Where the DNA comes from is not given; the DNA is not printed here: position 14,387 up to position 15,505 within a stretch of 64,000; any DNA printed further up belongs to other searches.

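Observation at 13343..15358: Divergently transcribed paralogous secreted proteins defining an unrecognised Cys-motif family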

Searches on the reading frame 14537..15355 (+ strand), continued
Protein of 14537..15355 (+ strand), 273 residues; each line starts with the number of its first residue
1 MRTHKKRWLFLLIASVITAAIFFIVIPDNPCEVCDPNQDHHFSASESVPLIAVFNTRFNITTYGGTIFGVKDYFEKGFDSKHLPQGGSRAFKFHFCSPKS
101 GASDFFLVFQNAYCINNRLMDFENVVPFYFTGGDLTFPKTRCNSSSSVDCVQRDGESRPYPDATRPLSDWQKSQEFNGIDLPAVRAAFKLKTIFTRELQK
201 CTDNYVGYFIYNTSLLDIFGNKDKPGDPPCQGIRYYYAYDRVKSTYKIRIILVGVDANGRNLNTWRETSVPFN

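Call 43: search_protein_families(library=pfam, proteins=[L013:1656-3104:+, L012:3216-3974:+, L014:1465-1614:+, L014:2-418:+, L007:8807-9367:+, L007:9343-12138:+], max_evalue=0.01)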
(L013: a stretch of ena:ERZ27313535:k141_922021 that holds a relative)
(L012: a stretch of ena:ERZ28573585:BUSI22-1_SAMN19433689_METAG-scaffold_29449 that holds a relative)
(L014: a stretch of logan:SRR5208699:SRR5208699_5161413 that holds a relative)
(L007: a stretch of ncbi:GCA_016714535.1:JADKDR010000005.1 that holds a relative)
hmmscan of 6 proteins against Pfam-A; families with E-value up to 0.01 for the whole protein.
L013:1656-3104:+ (483 aa): 4 families
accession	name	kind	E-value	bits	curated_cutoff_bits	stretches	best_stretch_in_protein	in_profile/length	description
PF07494.17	Reg_prop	-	2.9e-52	168.3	20.4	7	257-279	1-23/24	Two component regulator propeller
PF24684.1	Vgb_lyase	-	8.7e-10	38.3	50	0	302-360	13-73/290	Virginiamycin B lyase family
PF13154.11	DUF3991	-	2.7e-05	25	24.5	0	301-357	15-67/74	Protein of unknown function (DUF3991)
PF20067.5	SSL_N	-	0.00058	20.1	18.9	0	307-322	26-41/46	Strictosidine synthase-like, N-terminal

L012:3216-3974:+ (253 aa): 2 families
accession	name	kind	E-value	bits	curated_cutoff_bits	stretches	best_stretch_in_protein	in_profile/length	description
PF07494.17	Reg_prop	-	4.6e-18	63.5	20.4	3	219-237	5-23/24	Two component regulator propeller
PF24684.1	Vgb_lyase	-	0.00026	20.3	50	1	179-238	14-74/290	Virginiamycin B lyase family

L014:1465-1614:+ (50 aa): 0 families

L014:2-418:+ (138 aa): 0 families

L007:8807-9367:+ (186 aa): 1 family
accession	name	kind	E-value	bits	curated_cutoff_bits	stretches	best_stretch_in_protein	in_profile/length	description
PF07494.17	Reg_prop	-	3.5e-14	51.6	20.4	1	78-100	2-24/24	Two component regulator propeller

L007:9343-12138:+ (931 aa): 5 families
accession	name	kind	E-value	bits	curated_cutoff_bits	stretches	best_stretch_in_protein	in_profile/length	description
PF00211.25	Guanylate_cyc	-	5.4e-53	179.7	21.9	1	743-926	2-182/183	Adenylate and Guanylate cyclase catalytic domain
PF07494.17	Reg_prop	-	1.4e-48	157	20.4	4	66-88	1-23/24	Two component regulator propeller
PF07495.19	Y_Y_Y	-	1.2e-13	51.2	26.6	1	606-662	7-64/65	Y_Y_Y domain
PF24684.1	Vgb_lyase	-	5.1e-05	22.7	50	1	242-374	19-156/290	Virginiamycin B lyase family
PF23748.1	Beta-prop_LRRK2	-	0.0022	17.5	26.9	0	29-76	275-321/359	LRRK2 beta propeller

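Call 46: find_encoding_contigs(protein=P0013, flank=6000, max_places=2)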
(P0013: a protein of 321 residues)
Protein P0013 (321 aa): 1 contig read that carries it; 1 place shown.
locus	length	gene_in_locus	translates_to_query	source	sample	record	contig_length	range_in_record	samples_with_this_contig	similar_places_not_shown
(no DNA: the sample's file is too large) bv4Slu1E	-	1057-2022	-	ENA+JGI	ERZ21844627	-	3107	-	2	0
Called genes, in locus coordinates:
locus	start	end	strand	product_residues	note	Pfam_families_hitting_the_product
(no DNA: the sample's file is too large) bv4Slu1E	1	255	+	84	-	PF07228:SpoIIE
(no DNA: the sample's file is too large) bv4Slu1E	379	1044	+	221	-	-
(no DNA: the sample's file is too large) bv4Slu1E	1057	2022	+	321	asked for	-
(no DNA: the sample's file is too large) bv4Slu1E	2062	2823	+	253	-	-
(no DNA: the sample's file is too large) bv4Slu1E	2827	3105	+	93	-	?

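Call 47: find_encoding_contigs(protein=P0018, flank=6000, max_places=2)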
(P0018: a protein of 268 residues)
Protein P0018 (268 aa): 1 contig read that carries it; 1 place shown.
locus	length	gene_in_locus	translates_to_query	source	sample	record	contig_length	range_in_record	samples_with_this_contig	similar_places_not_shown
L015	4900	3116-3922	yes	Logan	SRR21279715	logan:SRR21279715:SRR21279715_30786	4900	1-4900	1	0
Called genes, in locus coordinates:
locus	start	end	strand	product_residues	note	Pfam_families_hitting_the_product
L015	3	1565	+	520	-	?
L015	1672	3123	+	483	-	-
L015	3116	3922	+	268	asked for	-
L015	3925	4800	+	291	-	-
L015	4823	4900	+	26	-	?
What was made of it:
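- On New family defined here: Two further contexts (P0013, P0018/L015) were too short or different: there is a SpoIIE fragment upstream of P0013, and L015 ends before the next full gene (calls 46, 47).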

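Call 48: search_protein_families(library=pfam, proteins=[L015:3-1565:+, L015:1672-3123:+, L015:3925-4800:+], max_evalue=0.01)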
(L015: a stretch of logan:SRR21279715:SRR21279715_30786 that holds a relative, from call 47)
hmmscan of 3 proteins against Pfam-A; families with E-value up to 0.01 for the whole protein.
L015:3-1565:+ (520 aa): 5 families
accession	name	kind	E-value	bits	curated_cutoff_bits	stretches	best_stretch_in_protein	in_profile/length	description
PF18962.6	Por_Secre_tail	-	4.5e-16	59.3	27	1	443-515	1-71/75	Secretion system C-terminal sorting domain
PF25059.1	FN3_DSCAM-DSCAML_C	-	3.2e-06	27.8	39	1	355-424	12-80/89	DSCAM/DSCAML C-terminal Fn3-like domain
PF19081.6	Ig_7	-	5.1e-06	27.1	27.3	1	188-260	7-84/84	Ig-like domain CHU_C associated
PF00041.27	fn3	-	1.9e-05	25.2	25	1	338-420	2-82/84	Fibronectin type III domain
PF13573.12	SprB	-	0.0022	18.1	28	1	43-74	7-37/37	SprB repeat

L015:1672-3123:+ (483 aa): 0 families

L015:3925-4800:+ (291 aa): 0 families

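Call 57: find_encoding_contigs(protein=P0053, flank=6000, max_places=1)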
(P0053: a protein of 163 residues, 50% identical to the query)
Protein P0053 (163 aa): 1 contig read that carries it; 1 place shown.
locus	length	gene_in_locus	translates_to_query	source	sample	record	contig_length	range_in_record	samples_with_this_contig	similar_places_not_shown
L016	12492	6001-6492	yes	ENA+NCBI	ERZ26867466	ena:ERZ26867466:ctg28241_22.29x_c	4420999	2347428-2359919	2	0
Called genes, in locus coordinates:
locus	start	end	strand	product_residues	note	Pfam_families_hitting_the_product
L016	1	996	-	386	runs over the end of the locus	PF10509:GalKase_gal_bdg, PF00288:GHMP_kinases_N, PF08544:GHMP_kinases_C (weak)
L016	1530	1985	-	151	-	PF01042:Ribonuc_L-PSP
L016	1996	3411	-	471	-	PF02055:Glyco_hydro_30, PF02057:Glyco_hydro_59, PF17189:Glyco_hydro_30C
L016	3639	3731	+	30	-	-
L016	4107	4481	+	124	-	-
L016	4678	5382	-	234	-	-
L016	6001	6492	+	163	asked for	-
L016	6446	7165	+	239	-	-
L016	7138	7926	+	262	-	PF07730:HisKA_3, PF02518:HATPase_c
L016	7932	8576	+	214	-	PF00072:Response_reg, PF00196:GerE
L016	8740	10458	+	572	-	PF05227:CHASE3, PF08447:PAS_3 (faint), PF00989:PAS, PF08448:PAS_4 (weak), PF13426:PAS_9, PF00512:HisKA, PF02518:HATPase_c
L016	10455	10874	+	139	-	PF00072:Response_reg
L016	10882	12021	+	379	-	PF00072:Response_reg, PF00512:HisKA (weak), PF02518:HATPase_c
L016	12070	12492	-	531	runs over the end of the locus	PF05227:CHASE3, PF00512:HisKA (weak), PF13581:HATPase_c_2 (faint), PF02518:HATPase_c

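Call 58: find_encoding_contigs(protein=P0034, flank=6000, max_places=1)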
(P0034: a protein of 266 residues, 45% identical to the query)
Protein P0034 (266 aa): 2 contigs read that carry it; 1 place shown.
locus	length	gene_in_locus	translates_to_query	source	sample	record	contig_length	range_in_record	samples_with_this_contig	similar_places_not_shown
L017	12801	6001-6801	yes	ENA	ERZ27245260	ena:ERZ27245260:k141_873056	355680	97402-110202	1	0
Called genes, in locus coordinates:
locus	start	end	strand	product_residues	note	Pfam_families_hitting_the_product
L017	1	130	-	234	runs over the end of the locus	-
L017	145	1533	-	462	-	PF03629:SASA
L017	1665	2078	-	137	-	PF19569:START_2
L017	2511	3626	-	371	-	PF00072:Response_reg, PF00512:HisKA, PF14501:HATPase_c_5 (faint), PF02518:HATPase_c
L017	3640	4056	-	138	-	PF00072:Response_reg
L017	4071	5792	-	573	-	PF05227:CHASE3, PF00989:PAS, PF13426:PAS_9, PF00512:HisKA, PF02518:HATPase_c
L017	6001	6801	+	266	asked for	-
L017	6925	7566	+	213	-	-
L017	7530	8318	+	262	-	PF07730:HisKA_3, PF02518:HATPase_c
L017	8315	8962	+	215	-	PF00072:Response_reg, PF00196:GerE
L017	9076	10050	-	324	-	PF13568:OMP_b-brl_2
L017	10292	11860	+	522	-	-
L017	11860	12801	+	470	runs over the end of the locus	PF18990:DUF5723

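Call 63: find_related_loci(query=A6, collection=genome_contigs, flank=8000)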
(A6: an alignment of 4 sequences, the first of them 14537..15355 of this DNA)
Query A6 (273 aa) in genome_contigs; peptide patterns used: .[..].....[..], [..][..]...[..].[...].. (x = any residue, [..] = any of these).
74 stretches matched a pattern; 1 encode a relative of the query (tblastn E <= 1e-3); 1 distinct loci.
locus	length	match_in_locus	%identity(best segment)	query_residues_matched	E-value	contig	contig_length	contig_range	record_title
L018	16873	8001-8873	30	1-271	7e-23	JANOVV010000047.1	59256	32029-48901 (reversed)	MAG: Bacteroidota bacterium isolate VAR_35_metabat_555 VAR_35_k141_5533276, whole genome shotgun sequence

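Call 67: search_protein_families(library=pfam, proteins=[L018:8948-12268:+, L018:6187-7728:-, L018:12480-13931:+, L018:13937-14953:+, L018:8010-8876:+], max_evalue=0.001)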
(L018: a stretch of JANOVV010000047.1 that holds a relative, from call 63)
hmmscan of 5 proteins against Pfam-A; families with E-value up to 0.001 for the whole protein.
L018:8948-12268:+ (1107 aa): 4 families
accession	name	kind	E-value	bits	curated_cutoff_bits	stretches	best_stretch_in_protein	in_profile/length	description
PF07494.17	Reg_prop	-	1.1e-72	230.9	20.4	7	284-307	1-24/24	Two component regulator propeller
PF00211.25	Guanylate_cyc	-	9.8e-53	178.9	21.9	1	922-1103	4-182/183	Adenylate and Guanylate cyclase catalytic domain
PF07495.19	Y_Y_Y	-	1.2e-13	51.2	26.6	1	783-840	7-65/65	Y_Y_Y domain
PF23748.1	Beta-prop_LRRK2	-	3.4e-07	30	26.9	0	531-574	270-313/359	LRRK2 beta propeller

L018:6187-7728:- (513 aa): 4 families
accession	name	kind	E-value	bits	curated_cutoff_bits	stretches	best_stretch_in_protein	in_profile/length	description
PF04851.21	ResIII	-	6.1e-19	69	22.5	1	16-166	3-162/164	Type III restriction enzyme, res subunit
PF00271.37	Helicase_C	-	9.1e-14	52.1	23.5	1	238-341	6-108/110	Helicase conserved C-terminal domain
PF00270.35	DEAD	-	2.9e-10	40.6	26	1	39-144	15-128/167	DEAD/DEAH box helicase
PF18766.7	SWI2_SNF2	-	1.3e-06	28.6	26.7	1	20-184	1-172/221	SWI2/SNF2 ATPase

L018:12480-13931:+ (484 aa): 2 families
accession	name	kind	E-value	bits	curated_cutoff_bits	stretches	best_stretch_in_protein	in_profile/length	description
PF03062.24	MBOAT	-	2.3e-29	103.2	27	1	152-346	84-298/337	MBOAT, membrane-bound O-acyltransferase family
PF13813.11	MBOAT_2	-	2.5e-06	28.1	25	1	264-325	4-67/85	Membrane bound O-acyl transferase family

L018:13937-14953:+ (339 aa): 0 families

L018:8010-8876:+ (289 aa): 0 families

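Call 68: find_related_loci(query=A6, collection=metagenome_contigs, flank=6000)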
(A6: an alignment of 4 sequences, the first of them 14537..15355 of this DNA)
Query A6 (273 aa) in metagenome_contigs; peptide patterns used: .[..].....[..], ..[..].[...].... (x = any residue, [..] = any of these).
359 stretches matched a pattern, but none encodes a relative of the query by tblastn (E <= 1e-3).
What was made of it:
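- Tried and rejected: With a four-sequence alignment it found one genome locus (call 63) and no JGI metagenome locus (call 68).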

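Call 74: fold_search(model_id=the predicted structure, library=pdb)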
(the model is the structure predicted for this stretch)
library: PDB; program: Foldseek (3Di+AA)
matches with E <= 10: 631; with E <= 0.001: 0
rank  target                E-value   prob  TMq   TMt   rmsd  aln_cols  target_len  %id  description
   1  4egd_A                5.3e-03  0.14  0.15  0.17  18.1       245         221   10  1.85 Angstrom crystal structure of native hypothetical protein SAOUHSC_02783 from Staphylococcus aureus (released 2012-04-11)
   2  7zmf_B                2.1e-02  0.06  0.12  0.12  19.1       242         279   10  Dehydratase domain of module 3 from Brevibacillus Brevis orphan BGC11 (released 2022-09-21)
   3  3mka_Z                4.4e-02  0.07  0.12  0.13  16.4       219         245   10  Crystal Structure of Mycobacterium Tuberculosis Proteasome with propetide and an T1A mutation at beta-subunit (released 2010-05-26)
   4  1pn2_B                4.4e-02  0.04  0.13  0.13  19.2       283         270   10  Crystal structure analysis of the selenomethionine labelled 2-enoyl-CoA hydratase 2 domain of Candida tropicalis multi (released 2004-04-13)
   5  5bp3_B                4.9e-02  0.07  0.16  0.15  16.0       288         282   11  Dehydratase domain (DH) of a mycocerosic acid synthase-like (MAS-like) PKS, crystal form 2 (released 2016-03-09)
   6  6ile_A                6.3e-02  0.07  0.11  0.11  17.6       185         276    9  CRYSTAL STRUCTURE OF A MUTANT PTAL-N*01:01 FOR 2.9 ANGSTROM, 52M 53D 54L DELETED (released 2019-07-24)
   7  4big                  6.8e-02  0.04  0.11  0.14  19.2       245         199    8  Crystal structure of the conserved staphylococcal antigen 1B, Csa1B (released 2013-08-07)
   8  3mka_H                7.2e-02  0.06  0.13  0.14  15.8       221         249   10  Crystal Structure of Mycobacterium Tuberculosis Proteasome with propetide and an T1A mutation at beta-subunit (released 2010-05-26)
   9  4iho_A                7.6e-02  0.06  0.12  0.12  19.0       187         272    7  Crystal structure of H-2Db Y159F in complex with chimeric gp100 (released 2013-09-11)
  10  3mka_X                8.7e-02  0.05  0.13  0.13  16.5       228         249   11  Crystal Structure of Mycobacterium Tuberculosis Proteasome with propetide and an T1A mutation at beta-subunit (released 2010-05-26)
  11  3mka_T                9.2e-02  0.04  0.11  0.12  18.9       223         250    9  Crystal Structure of Mycobacterium Tuberculosis Proteasome with propetide and an T1A mutation at beta-subunit (released 2010-05-26)
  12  3pqy_F                1.0e-01  0.04  0.11  0.12  19.9       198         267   13  Crystal Structure of 6218 TCR in complex with the H2Db-PA224 (released 2011-05-18)
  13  1l3a_A                1.1e-01  0.09  0.17  0.23  11.7       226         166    9  Structure of the plant transcriptional regulator PBF-2 (released 2002-06-26)
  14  3mka_C                1.2e-01  0.04  0.13  0.14  15.5       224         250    9  Crystal Structure of Mycobacterium Tuberculosis Proteasome with propetide and an T1A mutation at beta-subunit (released 2010-05-26)
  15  3h6i_M                1.2e-01  0.04  0.11  0.13  14.7       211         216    7  Crystal Structure of Mycobacterium Tuberculosis Proteasome Modified by inhibitor GL1 (released 2009-09-15)
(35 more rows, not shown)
